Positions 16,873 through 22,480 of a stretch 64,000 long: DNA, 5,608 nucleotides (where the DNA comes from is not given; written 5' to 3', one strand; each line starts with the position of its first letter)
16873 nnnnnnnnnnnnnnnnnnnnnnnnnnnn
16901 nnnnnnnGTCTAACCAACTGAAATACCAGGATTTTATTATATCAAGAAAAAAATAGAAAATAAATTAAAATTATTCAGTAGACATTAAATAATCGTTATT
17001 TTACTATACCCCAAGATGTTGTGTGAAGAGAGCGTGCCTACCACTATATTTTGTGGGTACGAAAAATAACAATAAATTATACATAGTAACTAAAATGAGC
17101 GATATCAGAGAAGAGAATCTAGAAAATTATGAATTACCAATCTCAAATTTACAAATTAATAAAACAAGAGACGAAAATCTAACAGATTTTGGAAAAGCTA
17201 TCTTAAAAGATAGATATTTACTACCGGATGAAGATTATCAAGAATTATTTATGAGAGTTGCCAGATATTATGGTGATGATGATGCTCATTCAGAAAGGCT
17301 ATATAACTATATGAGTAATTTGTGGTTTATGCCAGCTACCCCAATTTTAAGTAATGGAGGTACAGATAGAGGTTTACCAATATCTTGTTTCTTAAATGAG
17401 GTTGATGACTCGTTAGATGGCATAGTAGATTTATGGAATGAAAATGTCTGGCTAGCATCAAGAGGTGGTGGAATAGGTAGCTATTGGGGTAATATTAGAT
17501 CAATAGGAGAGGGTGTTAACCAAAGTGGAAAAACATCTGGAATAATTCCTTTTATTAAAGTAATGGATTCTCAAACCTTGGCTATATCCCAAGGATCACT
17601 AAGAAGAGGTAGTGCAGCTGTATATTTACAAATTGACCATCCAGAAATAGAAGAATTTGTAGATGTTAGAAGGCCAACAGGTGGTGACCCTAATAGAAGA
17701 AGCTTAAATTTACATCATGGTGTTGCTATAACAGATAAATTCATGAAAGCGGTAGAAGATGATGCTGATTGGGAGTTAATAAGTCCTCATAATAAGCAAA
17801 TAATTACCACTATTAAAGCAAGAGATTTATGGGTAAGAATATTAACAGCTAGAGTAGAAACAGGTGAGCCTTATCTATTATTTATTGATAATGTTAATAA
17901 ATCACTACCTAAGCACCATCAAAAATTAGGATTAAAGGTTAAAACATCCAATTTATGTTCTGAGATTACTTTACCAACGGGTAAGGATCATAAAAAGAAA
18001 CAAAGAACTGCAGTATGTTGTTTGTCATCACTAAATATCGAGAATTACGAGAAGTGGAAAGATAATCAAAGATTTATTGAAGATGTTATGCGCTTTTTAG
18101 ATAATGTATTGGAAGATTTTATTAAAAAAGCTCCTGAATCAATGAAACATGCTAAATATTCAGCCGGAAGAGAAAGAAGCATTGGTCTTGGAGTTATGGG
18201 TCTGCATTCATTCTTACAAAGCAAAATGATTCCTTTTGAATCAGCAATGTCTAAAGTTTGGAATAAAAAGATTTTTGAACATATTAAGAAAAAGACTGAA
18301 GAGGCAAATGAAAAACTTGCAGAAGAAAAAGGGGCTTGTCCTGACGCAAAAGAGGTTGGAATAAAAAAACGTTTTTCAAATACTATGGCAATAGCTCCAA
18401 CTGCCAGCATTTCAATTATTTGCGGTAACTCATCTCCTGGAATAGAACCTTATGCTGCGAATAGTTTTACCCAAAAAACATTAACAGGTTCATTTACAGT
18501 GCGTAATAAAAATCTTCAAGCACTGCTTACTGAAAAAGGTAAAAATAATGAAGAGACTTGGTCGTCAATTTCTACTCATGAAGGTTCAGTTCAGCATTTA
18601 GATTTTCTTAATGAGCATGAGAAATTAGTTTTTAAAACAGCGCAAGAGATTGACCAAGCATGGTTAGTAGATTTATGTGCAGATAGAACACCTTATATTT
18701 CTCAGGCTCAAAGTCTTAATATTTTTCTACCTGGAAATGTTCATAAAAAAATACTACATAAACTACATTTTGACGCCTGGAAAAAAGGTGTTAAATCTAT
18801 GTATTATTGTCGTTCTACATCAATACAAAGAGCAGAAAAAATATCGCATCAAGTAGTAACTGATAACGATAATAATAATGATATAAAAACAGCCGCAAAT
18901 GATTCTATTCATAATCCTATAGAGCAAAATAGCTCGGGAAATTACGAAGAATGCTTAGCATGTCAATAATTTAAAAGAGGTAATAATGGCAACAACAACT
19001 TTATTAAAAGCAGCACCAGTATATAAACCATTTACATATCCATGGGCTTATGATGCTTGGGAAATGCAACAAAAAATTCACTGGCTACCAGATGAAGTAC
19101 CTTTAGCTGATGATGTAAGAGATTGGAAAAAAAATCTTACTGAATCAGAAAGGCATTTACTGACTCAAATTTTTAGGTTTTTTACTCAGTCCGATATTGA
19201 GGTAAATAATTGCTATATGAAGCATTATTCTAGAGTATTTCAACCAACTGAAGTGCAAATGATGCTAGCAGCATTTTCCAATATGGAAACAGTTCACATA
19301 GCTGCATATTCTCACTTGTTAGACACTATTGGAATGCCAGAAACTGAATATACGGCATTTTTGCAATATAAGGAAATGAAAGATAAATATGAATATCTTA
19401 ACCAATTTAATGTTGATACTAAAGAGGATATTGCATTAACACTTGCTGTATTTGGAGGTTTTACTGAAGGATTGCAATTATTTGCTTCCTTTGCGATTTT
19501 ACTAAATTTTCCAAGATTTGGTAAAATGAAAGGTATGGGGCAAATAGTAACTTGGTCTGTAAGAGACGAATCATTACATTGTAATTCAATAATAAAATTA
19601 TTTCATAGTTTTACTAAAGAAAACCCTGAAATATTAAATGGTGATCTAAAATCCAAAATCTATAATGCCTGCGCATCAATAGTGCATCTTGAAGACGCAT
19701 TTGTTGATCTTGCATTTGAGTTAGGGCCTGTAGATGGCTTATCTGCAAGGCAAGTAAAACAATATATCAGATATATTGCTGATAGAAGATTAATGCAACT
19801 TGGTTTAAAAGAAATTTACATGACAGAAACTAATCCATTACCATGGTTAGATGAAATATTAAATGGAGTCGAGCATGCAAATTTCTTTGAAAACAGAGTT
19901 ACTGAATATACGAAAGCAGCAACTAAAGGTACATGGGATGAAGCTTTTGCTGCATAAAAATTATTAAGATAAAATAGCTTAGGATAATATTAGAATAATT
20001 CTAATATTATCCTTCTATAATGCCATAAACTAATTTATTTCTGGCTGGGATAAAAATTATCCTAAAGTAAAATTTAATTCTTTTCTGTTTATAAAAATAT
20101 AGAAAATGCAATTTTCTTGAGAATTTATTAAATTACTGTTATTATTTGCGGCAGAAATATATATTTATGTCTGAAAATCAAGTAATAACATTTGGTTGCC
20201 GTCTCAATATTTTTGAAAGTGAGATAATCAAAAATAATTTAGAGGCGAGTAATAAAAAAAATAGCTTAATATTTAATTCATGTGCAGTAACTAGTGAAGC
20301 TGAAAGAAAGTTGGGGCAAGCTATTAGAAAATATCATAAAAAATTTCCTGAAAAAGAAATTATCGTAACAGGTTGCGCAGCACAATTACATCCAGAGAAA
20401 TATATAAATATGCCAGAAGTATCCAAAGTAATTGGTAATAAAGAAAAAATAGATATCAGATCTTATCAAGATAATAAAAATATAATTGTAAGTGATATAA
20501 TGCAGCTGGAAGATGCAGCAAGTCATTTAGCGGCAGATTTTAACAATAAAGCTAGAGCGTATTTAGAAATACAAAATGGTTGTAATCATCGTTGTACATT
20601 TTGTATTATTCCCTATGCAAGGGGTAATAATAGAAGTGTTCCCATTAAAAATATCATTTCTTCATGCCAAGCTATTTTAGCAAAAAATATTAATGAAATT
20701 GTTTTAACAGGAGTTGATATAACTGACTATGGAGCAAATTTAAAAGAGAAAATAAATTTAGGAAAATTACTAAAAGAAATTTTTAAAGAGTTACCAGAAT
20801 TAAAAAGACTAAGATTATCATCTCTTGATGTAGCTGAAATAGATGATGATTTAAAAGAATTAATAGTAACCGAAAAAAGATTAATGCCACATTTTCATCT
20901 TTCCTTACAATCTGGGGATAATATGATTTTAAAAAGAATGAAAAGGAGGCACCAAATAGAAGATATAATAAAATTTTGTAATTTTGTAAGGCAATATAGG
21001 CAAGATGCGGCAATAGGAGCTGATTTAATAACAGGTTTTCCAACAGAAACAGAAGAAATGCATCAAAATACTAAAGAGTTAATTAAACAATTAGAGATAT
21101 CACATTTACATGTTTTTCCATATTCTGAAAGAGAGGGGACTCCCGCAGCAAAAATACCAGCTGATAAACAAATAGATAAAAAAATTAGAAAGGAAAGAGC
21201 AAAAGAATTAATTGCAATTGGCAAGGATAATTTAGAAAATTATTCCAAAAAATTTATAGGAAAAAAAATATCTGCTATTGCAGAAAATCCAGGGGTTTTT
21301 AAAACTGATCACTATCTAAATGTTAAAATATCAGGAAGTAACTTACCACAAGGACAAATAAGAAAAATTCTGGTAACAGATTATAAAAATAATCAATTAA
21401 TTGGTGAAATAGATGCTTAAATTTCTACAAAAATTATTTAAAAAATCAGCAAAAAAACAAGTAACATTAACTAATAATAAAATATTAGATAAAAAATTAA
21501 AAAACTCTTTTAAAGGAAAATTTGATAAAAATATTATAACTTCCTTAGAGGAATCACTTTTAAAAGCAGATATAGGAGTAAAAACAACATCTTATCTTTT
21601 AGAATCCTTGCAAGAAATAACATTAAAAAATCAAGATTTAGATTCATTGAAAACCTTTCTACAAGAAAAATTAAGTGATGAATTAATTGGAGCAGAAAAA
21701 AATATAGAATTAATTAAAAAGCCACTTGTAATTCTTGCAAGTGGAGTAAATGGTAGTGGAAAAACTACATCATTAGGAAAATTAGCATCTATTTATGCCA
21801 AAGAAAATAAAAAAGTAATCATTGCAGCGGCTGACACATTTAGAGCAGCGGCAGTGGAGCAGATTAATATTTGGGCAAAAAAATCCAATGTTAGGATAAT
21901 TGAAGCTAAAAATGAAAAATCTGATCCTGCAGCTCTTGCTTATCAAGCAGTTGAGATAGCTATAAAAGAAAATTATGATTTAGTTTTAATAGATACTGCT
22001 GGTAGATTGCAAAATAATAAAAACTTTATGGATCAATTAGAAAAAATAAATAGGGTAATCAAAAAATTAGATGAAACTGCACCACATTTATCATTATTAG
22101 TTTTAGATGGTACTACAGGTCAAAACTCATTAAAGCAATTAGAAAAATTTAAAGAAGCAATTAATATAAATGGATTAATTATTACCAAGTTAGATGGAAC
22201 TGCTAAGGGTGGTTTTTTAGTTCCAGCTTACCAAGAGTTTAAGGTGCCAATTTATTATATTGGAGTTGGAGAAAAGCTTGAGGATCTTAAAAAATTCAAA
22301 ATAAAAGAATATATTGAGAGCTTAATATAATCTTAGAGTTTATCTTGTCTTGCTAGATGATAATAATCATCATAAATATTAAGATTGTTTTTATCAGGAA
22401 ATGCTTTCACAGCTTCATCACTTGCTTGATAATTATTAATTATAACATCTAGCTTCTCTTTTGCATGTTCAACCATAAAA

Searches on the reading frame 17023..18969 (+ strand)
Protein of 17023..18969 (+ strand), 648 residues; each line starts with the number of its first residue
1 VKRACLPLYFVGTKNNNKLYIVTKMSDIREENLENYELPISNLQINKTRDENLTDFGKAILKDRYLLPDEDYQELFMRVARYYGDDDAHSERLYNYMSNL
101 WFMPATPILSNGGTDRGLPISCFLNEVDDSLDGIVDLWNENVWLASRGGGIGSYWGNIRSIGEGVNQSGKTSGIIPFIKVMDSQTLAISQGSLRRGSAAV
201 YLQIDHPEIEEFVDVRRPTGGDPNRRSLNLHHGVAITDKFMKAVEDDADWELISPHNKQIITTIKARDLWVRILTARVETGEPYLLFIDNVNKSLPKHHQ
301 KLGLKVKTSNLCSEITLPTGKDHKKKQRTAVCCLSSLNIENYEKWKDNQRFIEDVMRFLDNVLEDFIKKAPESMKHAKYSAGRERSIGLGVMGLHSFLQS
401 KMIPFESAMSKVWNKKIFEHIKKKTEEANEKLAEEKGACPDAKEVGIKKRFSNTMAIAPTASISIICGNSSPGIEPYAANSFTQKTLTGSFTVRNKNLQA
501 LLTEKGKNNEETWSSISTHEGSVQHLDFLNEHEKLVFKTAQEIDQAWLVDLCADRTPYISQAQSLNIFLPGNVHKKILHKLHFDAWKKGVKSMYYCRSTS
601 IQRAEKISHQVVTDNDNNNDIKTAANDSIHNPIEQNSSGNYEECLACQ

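Call 10: search_protein_families(library=pfam, proteins=[window:17023-18969:+], max_evalue=0.001)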
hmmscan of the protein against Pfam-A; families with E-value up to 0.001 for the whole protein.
window:17023-18969:+ (648 aa): 2 families
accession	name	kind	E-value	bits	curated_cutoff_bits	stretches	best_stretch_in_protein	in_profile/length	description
PF02867.20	Ribonuc_red_lgC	-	1.6e-122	410.2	23.9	2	121-441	2-338/523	Ribonucleotide reductase, barrel domain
PF00317.26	Ribonuc_red_lgN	-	1.5e-18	67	28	1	52-117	2-77/77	Ribonucleotide reductase, all-alpha domain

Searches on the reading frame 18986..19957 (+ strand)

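Call 10: search_protein_families(library=pfam, proteins=[window:18986-19957:+], max_evalue=0.001)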
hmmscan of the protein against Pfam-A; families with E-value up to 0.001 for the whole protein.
window:18986-19957:+ (323 aa): 1 family
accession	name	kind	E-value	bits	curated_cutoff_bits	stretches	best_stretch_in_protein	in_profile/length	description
PF00268.27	Ribonuc_red_sm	-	6.1e-78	262.5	33.6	1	12-284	3-281/281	Ribonucleotide reductase, small chain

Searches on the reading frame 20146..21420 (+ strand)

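Call 10: search_protein_families(library=pfam, proteins=[window:20146-21420:+], max_evalue=0.001)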
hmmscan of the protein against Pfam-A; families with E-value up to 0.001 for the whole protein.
window:20146-21420:+ (424 aa): 2 families
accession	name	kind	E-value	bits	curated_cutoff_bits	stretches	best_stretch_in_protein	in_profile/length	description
PF04055.27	Radical_SAM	-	7.7e-23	81.9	29.5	1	141-312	2-165/166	Radical SAM superfamily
PF00919.26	UPF0004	-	1.7e-15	57.3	27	1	13-96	4-97/98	Uncharacterized protein family UPF0004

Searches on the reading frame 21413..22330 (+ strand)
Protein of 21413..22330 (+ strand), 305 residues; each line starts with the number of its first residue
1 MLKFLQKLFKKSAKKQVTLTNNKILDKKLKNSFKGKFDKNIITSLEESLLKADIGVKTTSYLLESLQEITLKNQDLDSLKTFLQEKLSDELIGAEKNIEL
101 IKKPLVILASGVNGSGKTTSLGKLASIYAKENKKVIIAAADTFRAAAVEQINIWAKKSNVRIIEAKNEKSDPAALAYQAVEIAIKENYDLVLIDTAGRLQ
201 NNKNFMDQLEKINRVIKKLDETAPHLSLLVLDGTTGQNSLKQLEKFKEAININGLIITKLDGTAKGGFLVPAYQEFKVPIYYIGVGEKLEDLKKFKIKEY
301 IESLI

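Call 10: search_protein_families(library=pfam, proteins=[window:21413-22330:+], max_evalue=0.001)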
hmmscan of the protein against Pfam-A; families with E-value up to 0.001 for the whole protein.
window:21413-22330:+ (305 aa): 10 families
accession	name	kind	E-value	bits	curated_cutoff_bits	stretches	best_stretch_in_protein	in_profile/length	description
PF00448.28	SRP54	-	1.1e-73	247.6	22.7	1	105-304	2-194/196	SRP54-type protein, GTPase domain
PF13604.12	AAA_30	-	2.3e-07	31.2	27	1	105-202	19-103/191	AAA domain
PF02881.24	SRP54_N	-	3.7e-07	30.7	22.4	1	27-83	3-71/75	SRP54-type protein, helical bundle domain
PF01656.29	CbiA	-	6e-06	26.7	25.4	1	107-278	2-103/125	CobQ/CobB/MinD/ParA nucleotide binding domain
PF13207.12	AAA_17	-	8.3e-06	26.6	27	1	111-211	2-94/136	AAA domain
PF06414.18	Zeta_toxin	-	3e-05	24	22.3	1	99-213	12-121/199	Zeta toxin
PF19842.5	YqeC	-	0.00015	22.4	27.6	0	114-181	6-73/145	YqeC protein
PF13614.12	AAA_31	-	0.0002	21.8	27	0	114-165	12-62/177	AAA domain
PF25199.1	nSTAND_NTPase5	-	0.00028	21.1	34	0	102-144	39-82/145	Novel STAND NTPase 5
PF00437.27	T2SSE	-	0.00029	20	24.9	1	100-153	138-192/370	Type II/IV secretion system protein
